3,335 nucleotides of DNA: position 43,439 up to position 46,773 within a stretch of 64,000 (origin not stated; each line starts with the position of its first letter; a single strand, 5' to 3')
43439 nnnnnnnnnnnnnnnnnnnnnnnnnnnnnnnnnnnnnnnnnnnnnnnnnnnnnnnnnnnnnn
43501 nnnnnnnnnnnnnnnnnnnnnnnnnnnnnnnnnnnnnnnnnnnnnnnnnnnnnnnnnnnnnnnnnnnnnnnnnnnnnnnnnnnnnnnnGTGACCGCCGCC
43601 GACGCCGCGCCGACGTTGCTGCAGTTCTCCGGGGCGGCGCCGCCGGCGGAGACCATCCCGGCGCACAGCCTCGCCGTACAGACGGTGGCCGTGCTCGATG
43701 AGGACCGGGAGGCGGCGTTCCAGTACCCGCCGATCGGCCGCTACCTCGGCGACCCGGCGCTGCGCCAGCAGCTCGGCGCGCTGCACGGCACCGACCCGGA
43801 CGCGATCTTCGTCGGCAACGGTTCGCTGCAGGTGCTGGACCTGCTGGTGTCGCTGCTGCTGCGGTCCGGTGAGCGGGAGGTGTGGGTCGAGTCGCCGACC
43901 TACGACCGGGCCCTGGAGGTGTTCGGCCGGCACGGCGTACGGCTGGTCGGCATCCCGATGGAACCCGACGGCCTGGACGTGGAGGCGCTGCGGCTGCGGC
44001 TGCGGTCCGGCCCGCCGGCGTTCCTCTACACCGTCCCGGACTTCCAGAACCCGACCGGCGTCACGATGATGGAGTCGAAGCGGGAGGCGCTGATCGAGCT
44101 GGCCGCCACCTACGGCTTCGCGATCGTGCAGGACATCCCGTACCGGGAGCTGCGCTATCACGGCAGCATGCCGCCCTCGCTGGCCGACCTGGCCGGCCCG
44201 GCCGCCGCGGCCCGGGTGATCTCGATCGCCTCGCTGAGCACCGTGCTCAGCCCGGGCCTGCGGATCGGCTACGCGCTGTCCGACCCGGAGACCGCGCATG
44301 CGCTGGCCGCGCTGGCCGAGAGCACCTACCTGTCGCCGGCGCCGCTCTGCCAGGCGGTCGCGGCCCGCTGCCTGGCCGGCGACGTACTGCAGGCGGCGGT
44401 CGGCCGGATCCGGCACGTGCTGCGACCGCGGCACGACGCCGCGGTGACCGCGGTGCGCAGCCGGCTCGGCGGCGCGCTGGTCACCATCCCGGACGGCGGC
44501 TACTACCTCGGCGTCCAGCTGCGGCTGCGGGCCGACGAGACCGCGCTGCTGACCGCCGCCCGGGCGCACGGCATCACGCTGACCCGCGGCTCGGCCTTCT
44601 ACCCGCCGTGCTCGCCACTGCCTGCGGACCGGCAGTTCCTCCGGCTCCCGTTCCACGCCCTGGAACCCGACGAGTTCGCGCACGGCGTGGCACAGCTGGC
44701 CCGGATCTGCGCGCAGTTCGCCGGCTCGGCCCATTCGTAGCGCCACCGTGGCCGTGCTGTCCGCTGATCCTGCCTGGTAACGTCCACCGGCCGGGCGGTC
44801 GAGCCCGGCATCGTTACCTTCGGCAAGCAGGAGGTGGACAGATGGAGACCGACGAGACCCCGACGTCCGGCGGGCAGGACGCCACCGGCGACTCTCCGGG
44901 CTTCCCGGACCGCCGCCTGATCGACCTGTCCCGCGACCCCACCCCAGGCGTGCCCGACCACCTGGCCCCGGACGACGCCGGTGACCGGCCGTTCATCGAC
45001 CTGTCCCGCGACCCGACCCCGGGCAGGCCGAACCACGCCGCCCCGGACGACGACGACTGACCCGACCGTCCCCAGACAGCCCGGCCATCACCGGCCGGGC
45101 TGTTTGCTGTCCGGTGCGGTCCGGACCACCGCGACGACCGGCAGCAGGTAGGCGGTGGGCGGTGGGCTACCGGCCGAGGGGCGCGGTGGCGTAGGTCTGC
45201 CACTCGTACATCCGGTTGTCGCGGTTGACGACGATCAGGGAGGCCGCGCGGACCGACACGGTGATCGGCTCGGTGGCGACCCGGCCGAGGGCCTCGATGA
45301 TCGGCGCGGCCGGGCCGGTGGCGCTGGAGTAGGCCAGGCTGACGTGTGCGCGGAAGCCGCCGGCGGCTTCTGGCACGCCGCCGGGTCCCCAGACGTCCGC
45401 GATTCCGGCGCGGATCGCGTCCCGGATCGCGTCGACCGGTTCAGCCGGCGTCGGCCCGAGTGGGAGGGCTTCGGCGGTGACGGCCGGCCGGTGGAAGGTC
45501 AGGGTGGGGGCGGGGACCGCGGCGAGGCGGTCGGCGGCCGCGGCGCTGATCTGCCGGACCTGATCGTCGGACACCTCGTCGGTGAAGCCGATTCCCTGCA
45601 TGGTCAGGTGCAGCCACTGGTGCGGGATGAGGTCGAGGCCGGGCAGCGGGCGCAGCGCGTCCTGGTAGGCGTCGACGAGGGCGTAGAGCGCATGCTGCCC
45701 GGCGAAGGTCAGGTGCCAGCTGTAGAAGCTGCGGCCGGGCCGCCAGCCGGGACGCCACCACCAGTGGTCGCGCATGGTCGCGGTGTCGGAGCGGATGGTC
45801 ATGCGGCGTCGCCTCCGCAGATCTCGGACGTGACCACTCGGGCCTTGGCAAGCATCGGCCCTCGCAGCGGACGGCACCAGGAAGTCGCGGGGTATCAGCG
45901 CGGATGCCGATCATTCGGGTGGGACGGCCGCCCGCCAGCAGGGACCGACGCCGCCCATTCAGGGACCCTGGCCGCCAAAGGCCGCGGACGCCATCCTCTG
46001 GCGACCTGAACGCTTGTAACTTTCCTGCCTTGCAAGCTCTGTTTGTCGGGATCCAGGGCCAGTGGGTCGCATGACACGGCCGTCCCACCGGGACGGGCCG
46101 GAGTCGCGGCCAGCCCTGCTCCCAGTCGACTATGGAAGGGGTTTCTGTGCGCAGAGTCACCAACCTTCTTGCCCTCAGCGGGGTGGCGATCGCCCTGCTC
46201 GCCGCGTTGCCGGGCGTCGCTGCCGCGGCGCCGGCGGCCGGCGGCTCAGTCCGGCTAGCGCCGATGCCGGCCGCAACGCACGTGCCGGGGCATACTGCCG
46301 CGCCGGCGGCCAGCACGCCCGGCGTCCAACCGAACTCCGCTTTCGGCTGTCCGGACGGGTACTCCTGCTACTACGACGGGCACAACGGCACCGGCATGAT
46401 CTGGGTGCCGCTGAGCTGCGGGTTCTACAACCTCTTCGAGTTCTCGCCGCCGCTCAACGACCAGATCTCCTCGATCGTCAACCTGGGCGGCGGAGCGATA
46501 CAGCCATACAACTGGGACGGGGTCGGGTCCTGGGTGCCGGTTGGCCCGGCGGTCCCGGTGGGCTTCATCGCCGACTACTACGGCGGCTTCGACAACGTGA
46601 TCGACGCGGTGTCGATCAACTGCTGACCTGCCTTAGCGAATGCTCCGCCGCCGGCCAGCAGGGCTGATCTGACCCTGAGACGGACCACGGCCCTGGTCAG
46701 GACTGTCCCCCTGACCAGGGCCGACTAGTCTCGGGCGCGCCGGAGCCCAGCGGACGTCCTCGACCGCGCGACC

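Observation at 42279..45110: Coupled pseudo-enzyme-looking pair (aaRS paralog with degenerate motif 2 + aminotransferase fold without the PLP lysine) followed by a repeat peptide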

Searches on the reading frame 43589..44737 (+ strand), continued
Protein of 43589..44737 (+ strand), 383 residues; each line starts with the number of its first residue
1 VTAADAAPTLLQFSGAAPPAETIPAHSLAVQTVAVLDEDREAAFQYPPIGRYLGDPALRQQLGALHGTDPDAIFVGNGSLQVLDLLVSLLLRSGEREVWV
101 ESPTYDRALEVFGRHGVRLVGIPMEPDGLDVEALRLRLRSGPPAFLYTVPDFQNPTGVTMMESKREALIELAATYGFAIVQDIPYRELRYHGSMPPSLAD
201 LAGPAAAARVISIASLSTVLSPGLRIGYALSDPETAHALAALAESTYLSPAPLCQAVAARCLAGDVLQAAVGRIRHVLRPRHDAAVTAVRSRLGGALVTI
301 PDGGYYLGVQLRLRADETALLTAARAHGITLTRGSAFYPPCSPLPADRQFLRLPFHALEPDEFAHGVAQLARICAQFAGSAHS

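Call 78: fold_search(model_id=the predicted structure, library=pdb)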
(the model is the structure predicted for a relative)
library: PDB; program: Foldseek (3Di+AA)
matches with E <= 10: 1954; with E <= 0.001: 1736
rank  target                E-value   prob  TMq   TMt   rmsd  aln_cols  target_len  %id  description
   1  2egy_B                2.8e-31  1.00  0.90  0.87   2.1       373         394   29  Crystal structure of LysN, alpha-aminoadipate aminotransferase (substrate free form), from Thermus thermophilus HB27 (released 2008-03-04)
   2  2egy_A                5.7e-31  1.00  0.88  0.86   2.2       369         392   30  Crystal structure of LysN, alpha-aminoadipate aminotransferase (substrate free form), from Thermus thermophilus HB27 (released 2008-03-04)
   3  1x0m                  8.5e-31  1.00  0.88  0.84   2.1       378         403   31  a Human Kynurenine Aminotransferase II Homologue from Pyrococcus horikoshii OT3 (released 2005-04-12)
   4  2egy_D                1.5e-30  1.00  0.89  0.87   2.2       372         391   30  Crystal structure of LysN, alpha-aminoadipate aminotransferase (substrate free form), from Thermus thermophilus HB27 (released 2008-03-04)
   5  2z1y_A                2.6e-30  1.00  0.87  0.85   2.4       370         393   30  Crystal structure of LysN, alpha-aminoadipate aminotransferase (complexed with N-(5'-phosphopyridoxyl)-L-leucine), fro (released 2008-06-03)
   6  2z1y_B                2.8e-30  1.00  0.87  0.84   2.3       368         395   30  Crystal structure of LysN, alpha-aminoadipate aminotransferase (complexed with N-(5'-phosphopyridoxyl)-L-leucine), fro (released 2008-06-03)
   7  2zyj_A                3.5e-30  1.00  0.88  0.85   2.3       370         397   30  Crystal structure of LysN, alpha-aminoadipate aminotransferase (complexed with N-(5'-phosphopyridoxyl)-L-glutamate), f (released 2009-09-01)
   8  2egy_C                3.7e-30  1.00  0.88  0.85   2.2       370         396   30  Crystal structure of LysN, alpha-aminoadipate aminotransferase (substrate free form), from Thermus thermophilus HB27 (released 2008-03-04)
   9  1wst                  6.5e-30  1.00  0.87  0.83   2.6       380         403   29  Crystal structure of multiple substrate aminotransferase (MsAT) from Thermococcus profundus (released 2005-10-25)
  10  3aov_A                9.6e-30  1.00  0.88  0.84   2.2       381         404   31  Crystal structure of Pyrococcus horikoshii kynurenine aminotransferase in complex with PLP (released 2011-10-12)
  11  1vp4_A                1.3e-29  1.00  0.88  0.80   2.4       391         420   27  Crystal structure of a putative aminotransferase (tm1131) from thermotoga maritima msb8 at 1.82 A resolution (released 2004-10-26)
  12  1vp4_B                1.2e-28  1.00  0.88  0.81   2.4       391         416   27  Crystal structure of a putative aminotransferase (tm1131) from thermotoga maritima msb8 at 1.82 A resolution (released 2004-10-26)
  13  2zc0_A                1.2e-27  1.00  0.85  0.80   2.6       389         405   26  Crystal structure of an archaeal alanine:glyoxylate aminotransferase (released 2008-06-17)
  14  8tn2_A                1.4e-27  1.00  0.83  0.82   2.8       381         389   30  Structure of S. hygroscopicus aminotransferase MppQ complexed with pyridoxal-5'-phosphate (PLP) (released 2023-11-22)
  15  8tn2_B                2.7e-27  1.00  0.81  0.81   3.1       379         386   30  Structure of S. hygroscopicus aminotransferase MppQ complexed with pyridoxal-5'-phosphate (PLP) (released 2023-11-22)
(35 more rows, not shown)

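Call 90: search_protein_families(library=padloc, proteins=[window:43589-44737:+], max_evalue=0.01)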
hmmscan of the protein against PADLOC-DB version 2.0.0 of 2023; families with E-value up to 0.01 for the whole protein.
window:43589-44737:+ (383 aa): 0 families

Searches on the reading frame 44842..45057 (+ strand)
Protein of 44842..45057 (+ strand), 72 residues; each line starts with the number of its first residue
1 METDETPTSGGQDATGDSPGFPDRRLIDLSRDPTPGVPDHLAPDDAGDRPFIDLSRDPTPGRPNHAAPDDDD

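Call 8: search_protein_families(library=pfam, proteins=[window:44842-45057:+], max_evalue=0.01)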
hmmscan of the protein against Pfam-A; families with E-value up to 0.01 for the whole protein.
window:44842-45057:+ (72 aa): 0 families

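Call 9: search_protein_families(library=ncbifam, proteins=[window:44842-45057:+], max_evalue=0.01)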
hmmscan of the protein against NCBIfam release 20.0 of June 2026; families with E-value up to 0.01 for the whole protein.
window:44842-45057:+ (72 aa): 0 families

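Call 36: find_related_loci(query=A2, collection=genome_contigs, flank=6000)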
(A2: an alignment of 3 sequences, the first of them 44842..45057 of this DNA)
Query A2 (72 aa) in genome_contigs; peptide patterns used: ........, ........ (x = any residue, [..] = any of these).
227 stretches matched a pattern; 5 encode a relative of the query (tblastn E <= 1e-3); 5 distinct loci.
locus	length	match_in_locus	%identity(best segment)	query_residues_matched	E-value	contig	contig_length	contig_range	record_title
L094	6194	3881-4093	92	1-71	2e-37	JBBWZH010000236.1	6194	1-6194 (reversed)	MAG: Mycobacteriales bacterium isolate Holy_96 scaffold_2579249, whole genome shotgun sequence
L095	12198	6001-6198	74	5-72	6e-27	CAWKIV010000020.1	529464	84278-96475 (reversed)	MAG: uncultured Actinomycetota bacterium isolate MFD02840.bin.1.327 genome assembly, contig: contig_7439, whole genome s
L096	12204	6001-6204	72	1-72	1e-26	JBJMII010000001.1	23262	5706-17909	MAG: Mycobacteriales bacterium isolate H1_16_all_fractions_metab_conc_51_75_17 k255_10692, whole genome shotgun sequence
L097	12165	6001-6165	80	17-71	9e-26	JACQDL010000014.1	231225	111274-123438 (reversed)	MAG: Actinomycetota bacterium isolate NC_groundwater_993_Pr1_S-0.65um_71_38 Montesol18_Sp65_coassembly_scaffold_249318,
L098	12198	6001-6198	71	1-72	1e-24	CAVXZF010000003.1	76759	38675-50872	MAG: uncultured Actinomycetota bacterium isolate MFD02840.bin.1.26 genome assembly, contig: contig_148378, whole genome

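Call 41: find_homologous_proteins(query=A3, max_evalue=0.001)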
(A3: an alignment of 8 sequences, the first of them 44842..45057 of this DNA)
Query A3 (8 sequences) (72 aa, profile of the alignment): 497 proteins with E <= 0.001 among 8000 candidates; the best 120 are listed.
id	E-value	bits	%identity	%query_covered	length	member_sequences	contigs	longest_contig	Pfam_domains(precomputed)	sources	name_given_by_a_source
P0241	6.6e-36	140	70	69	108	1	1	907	-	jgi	jgi:hypothetical protein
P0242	3.0e-32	128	74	100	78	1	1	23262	-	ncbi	ncbi:MAG: hypothetical protein ACJ73E_00060 [Mycobacteriales bacterium]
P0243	5.5e-32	127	71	100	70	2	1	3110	-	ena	-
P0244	8.0e-32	127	66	99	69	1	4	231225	-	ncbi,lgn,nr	ncbi:MAG: hypothetical protein HYR62_10010 [Actinobacteria bacterium]|nr:hypothetical protein [Actin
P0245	1.4e-31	126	69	94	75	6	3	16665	-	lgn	-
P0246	1.0e-30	123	72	94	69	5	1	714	-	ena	-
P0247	1.7e-30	122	88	71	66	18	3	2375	-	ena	-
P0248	3.0e-30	122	80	100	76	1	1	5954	-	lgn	-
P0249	3.7e-30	121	82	99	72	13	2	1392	-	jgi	jgi:hypothetical protein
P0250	3.8e-30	121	77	83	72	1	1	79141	-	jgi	jgi:hypothetical protein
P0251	5.2e-30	121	70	100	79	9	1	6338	-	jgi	jgi:hypothetical protein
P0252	9.7e-30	120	82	99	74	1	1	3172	-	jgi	jgi:hypothetical protein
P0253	2.1e-29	119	86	71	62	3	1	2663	-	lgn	-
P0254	2.3e-29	119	71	96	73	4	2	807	-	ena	-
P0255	6.3e-29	117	76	97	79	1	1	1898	-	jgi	jgi:hypothetical protein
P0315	6.5e-19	85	62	97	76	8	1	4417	-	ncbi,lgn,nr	ncbi:MAG: hypothetical protein JWR88_1587 [Pseudonocardia sp.]|nr:hypothetical protein [Pseudonocard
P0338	2.3e-14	71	63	68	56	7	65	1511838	-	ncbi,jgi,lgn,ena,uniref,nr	ncbi:hypothetical protein [Thermocrispum municipale]|jgi:hypothetical protein|uniref:hypothetical pr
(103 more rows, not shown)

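Call 56: find_encoding_contigs(protein=P0338, flank=6000, max_places=4)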
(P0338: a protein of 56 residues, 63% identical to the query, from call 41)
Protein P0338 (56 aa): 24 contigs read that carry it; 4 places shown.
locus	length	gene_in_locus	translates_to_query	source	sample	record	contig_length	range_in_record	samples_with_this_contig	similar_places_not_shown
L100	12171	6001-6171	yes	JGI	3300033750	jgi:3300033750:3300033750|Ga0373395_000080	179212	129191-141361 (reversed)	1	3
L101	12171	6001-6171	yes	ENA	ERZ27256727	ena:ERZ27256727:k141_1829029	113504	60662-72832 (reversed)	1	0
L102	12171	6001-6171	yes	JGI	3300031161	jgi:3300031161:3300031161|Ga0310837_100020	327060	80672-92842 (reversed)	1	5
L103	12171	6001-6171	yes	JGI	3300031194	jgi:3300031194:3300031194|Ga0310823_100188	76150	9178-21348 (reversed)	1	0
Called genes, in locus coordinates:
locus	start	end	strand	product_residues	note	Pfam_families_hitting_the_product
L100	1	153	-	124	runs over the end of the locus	PF00254:FKBP_C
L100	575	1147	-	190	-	PF12804:NTP_transf_3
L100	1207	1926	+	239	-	PF08021:FAD_binding_9, PF04954:SIP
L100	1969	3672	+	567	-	PF00920:ILVD_EDD_N, PF24877:ILV_EDD_C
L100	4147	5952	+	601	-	PF03372:Exo_endo_phos, PF19580:Exo_endo_phos_3 (weak)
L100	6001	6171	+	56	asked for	-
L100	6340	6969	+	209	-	PF00413:Peptidase_M10 (faint), PF02031:Peptidase_M7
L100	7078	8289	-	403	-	PF07690:MFS_1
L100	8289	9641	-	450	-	PF01266:DAO (weak), PF01494:FAD_binding_3 (faint), PF01946:Thi4 (faint), PF07992:Pyr_redox_2, PF12831:FAD_oxidored (weak), PF13450:NAD_binding_8 (weak), PF13738:Pyr_redox_3, PF13434:Lys_Orn_oxgnase (weak)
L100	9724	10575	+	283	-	PF12840:HTH_20, PF01022:HTH_5, PF09339:HTH_IclR (weak), PF12802:MarR_2 (weak), PF13412:HTH_24 (weak), PF13420:Acetyltransf_4 (weak), PF00583:Acetyltransf_1, PF13508:Acetyltransf_7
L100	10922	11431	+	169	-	PF04686:SsgA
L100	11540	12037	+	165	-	PF01243:PNPOx_N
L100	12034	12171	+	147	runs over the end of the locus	PF00903:Glyoxalase, PF22677:Ble-like_N (faint), PF13669:Glyoxalase_4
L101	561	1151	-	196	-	PF01128:IspD (weak), PF12804:NTP_transf_3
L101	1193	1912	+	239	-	PF08021:FAD_binding_9, PF04954:SIP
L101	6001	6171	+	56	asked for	-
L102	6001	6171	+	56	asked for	-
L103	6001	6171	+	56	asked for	-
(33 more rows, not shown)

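Call 62: search_protein_families(library=pfam, proteins=[P0338, P0315, P0241, window:44842-45057:+], max_evalue=5)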
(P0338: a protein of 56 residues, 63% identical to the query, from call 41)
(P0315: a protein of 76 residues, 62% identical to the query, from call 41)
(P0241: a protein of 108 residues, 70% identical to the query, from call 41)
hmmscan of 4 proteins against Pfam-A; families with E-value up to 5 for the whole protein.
P0338 (56 aa): 0 families

P0315 (76 aa): 0 families

P0241 (108 aa): 0 families

window:44842-45057:+ (72 aa): 0 families

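Call 90: search_protein_families(library=padloc, proteins=[window:44842-45057:+], max_evalue=0.01)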
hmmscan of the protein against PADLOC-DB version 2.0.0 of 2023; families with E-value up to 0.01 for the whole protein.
window:44842-45057:+ (72 aa): 0 families

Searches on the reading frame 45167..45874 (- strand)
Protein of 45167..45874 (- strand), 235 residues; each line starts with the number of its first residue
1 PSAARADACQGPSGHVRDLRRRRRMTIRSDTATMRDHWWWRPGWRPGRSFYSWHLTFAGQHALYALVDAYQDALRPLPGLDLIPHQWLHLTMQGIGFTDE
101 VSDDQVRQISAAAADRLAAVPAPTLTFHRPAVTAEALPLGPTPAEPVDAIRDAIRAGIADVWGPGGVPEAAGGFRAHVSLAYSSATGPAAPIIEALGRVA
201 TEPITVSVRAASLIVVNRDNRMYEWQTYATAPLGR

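Call 8: search_protein_families(library=pfam, proteins=[window:45167-45874:-], max_evalue=0.01)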
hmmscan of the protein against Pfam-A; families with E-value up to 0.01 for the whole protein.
window:45167-45874:- (235 aa): 1 family
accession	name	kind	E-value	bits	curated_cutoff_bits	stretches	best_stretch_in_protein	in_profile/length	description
PF13563.12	2_5_RNA_ligase2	-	3.9e-17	63.1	27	1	72-219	10-151/152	2'-5' RNA ligase superfamily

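Call 90: search_protein_families(library=padloc, proteins=[window:45167-45874:-], max_evalue=0.01)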
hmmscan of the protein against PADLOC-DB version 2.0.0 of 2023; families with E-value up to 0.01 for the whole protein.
window:45167-45874:- (235 aa): 0 families

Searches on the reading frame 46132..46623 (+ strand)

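Call 8: search_protein_families(library=pfam, proteins=[window:46132-46623:+], max_evalue=0.01)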
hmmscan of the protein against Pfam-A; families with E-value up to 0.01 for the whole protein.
window:46132-46623:+ (164 aa): 1 family
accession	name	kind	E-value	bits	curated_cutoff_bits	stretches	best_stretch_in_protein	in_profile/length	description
PF03995.18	Inhibitor_I36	-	2.1e-05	24.8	21.1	1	68-127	3-58/69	Peptidase inhibitor family I36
